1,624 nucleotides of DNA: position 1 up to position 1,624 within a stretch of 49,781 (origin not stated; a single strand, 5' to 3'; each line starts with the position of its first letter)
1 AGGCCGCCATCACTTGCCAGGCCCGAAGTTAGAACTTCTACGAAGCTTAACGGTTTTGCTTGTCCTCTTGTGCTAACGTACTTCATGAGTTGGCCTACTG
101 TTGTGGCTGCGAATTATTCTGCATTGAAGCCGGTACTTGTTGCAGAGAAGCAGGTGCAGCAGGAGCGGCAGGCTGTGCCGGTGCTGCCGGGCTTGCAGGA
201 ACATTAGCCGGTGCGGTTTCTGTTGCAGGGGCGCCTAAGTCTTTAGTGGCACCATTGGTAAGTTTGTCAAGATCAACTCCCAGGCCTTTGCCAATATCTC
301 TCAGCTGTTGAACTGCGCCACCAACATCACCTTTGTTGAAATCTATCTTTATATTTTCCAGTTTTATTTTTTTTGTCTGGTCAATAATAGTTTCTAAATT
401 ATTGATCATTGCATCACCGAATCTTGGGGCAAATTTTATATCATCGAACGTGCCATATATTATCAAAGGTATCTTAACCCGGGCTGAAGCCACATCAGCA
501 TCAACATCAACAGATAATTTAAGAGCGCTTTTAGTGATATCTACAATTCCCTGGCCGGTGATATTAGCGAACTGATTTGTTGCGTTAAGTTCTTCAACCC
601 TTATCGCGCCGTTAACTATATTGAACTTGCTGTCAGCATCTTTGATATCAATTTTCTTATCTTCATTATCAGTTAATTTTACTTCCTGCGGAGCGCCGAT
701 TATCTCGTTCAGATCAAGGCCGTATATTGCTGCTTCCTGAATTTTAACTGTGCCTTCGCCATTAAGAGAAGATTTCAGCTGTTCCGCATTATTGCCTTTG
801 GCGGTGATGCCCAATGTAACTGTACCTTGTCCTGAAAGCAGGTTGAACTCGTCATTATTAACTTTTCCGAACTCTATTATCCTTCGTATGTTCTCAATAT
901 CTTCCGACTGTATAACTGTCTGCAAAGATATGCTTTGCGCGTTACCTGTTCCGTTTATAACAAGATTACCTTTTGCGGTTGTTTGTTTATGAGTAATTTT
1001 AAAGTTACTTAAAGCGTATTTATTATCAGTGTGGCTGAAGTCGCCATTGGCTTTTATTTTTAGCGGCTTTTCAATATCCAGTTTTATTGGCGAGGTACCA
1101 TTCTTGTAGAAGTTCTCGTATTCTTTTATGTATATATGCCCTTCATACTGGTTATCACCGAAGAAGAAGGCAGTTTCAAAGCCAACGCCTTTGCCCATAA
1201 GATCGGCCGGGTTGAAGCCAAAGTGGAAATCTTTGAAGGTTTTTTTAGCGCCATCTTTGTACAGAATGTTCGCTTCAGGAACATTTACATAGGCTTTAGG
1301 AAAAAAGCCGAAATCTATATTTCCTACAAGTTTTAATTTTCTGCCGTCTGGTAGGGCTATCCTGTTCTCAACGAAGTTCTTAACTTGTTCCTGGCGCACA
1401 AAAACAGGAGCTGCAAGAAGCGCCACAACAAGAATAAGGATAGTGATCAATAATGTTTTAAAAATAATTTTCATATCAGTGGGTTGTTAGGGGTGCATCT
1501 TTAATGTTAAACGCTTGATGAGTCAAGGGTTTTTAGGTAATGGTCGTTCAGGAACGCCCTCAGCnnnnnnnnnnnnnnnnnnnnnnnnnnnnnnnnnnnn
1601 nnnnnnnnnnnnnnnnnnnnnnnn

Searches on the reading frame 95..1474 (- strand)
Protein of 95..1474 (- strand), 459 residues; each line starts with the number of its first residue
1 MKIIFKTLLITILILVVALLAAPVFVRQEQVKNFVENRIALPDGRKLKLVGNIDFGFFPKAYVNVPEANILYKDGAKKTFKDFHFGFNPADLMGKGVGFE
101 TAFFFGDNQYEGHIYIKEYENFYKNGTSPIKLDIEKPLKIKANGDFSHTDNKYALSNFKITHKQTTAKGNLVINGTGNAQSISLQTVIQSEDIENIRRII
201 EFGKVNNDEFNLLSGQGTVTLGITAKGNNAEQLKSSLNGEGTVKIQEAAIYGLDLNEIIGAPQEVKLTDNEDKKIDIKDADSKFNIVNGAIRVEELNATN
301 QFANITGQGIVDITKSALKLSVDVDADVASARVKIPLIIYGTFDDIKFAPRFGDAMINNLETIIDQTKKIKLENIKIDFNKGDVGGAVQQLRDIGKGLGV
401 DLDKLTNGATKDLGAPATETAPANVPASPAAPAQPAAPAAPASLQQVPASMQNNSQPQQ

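Call 40: search_protein_families(library=pfam, proteins=[window:95-1474:-], max_evalue=0.00001)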
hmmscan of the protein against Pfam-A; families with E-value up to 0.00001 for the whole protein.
window:95-1474:- (459 aa): 1 family
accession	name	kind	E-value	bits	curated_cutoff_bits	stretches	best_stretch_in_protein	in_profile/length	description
PF05170.20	AsmA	-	3.1e-09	36.6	29.8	1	210-294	521-605/607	AsmA family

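Call 64: find_encoding_contigs(protein=window:95-1474:-, flank=10000, max_places=4)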
Protein window:95-1474:- (459 aa): no gene with exactly this product is on record in the collection.
